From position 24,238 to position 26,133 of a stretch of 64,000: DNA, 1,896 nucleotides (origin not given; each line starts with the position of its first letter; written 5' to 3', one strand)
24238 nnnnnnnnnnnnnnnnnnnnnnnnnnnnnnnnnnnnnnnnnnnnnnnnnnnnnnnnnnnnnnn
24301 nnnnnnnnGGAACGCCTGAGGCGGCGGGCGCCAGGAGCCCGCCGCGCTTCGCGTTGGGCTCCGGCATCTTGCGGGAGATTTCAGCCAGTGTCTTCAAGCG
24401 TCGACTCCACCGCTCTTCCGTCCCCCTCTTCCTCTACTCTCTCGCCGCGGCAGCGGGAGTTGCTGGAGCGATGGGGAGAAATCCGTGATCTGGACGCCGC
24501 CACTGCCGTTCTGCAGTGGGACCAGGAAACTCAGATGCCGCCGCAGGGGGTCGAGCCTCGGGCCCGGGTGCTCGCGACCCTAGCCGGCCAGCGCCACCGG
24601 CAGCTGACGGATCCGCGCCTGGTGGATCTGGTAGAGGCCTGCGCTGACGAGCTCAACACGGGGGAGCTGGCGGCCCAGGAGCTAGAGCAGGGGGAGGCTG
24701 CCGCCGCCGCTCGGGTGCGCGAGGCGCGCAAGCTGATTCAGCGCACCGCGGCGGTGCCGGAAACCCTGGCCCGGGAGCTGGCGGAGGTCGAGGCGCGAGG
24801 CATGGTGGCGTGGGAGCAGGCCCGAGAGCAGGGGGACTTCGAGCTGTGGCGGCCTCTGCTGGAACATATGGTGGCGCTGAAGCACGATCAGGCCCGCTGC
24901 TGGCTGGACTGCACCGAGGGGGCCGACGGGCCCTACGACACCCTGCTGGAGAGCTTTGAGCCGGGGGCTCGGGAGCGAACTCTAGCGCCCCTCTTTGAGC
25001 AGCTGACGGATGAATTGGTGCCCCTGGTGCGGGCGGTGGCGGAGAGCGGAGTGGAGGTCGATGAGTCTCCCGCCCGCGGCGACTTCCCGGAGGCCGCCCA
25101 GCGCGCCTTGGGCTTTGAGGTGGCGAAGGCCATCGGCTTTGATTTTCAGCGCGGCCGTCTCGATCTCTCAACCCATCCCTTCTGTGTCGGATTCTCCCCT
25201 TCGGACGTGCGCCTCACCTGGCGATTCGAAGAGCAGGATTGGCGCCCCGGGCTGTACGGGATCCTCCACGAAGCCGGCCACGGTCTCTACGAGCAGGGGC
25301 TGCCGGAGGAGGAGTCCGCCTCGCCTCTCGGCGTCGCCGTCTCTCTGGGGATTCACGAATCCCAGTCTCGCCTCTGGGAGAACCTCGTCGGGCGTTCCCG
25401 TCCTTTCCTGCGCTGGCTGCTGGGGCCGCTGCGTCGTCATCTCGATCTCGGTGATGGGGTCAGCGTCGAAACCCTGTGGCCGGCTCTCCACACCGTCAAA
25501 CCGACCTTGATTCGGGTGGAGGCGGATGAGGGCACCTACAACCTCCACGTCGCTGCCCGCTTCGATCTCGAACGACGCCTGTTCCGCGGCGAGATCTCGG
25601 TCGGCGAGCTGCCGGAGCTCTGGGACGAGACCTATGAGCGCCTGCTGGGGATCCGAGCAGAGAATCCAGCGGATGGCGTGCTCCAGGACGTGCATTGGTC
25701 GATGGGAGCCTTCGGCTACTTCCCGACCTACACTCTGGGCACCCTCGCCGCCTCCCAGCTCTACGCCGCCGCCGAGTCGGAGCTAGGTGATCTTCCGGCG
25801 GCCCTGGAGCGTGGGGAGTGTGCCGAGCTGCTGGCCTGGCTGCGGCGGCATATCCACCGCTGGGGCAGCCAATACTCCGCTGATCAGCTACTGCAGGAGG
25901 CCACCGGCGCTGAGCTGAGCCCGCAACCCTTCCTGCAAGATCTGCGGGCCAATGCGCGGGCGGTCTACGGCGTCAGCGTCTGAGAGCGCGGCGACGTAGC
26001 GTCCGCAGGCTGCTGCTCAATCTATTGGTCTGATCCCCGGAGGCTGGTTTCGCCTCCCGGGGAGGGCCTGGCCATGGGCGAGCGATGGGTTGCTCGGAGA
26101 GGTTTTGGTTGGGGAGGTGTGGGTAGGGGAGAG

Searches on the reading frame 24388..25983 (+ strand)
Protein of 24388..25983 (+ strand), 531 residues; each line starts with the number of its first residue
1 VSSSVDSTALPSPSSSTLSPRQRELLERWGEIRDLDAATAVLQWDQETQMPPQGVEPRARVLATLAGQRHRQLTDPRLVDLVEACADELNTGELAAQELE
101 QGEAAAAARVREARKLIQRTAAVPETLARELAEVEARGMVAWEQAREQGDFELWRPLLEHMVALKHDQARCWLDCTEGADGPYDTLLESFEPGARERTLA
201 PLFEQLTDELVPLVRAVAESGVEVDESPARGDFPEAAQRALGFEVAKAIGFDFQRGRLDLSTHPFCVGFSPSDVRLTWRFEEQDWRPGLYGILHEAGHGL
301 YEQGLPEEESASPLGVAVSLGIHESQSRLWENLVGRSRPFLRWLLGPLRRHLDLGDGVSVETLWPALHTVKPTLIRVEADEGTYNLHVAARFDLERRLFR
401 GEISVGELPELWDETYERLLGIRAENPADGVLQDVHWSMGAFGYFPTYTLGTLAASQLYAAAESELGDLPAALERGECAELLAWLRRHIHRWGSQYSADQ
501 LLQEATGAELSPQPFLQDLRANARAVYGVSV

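Call 73: search_protein_families(library=pfam, proteins=[window:24388-25983:+], max_evalue=0.00001)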
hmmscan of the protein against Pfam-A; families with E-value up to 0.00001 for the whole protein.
window:24388-25983:+ (531 aa): 1 family
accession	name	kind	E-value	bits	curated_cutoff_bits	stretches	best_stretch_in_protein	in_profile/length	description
PF02074.21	Peptidase_M32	-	1.9e-156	521.9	25.1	1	27-521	4-487/489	Carboxypeptidase Taq (M32) metallopeptidase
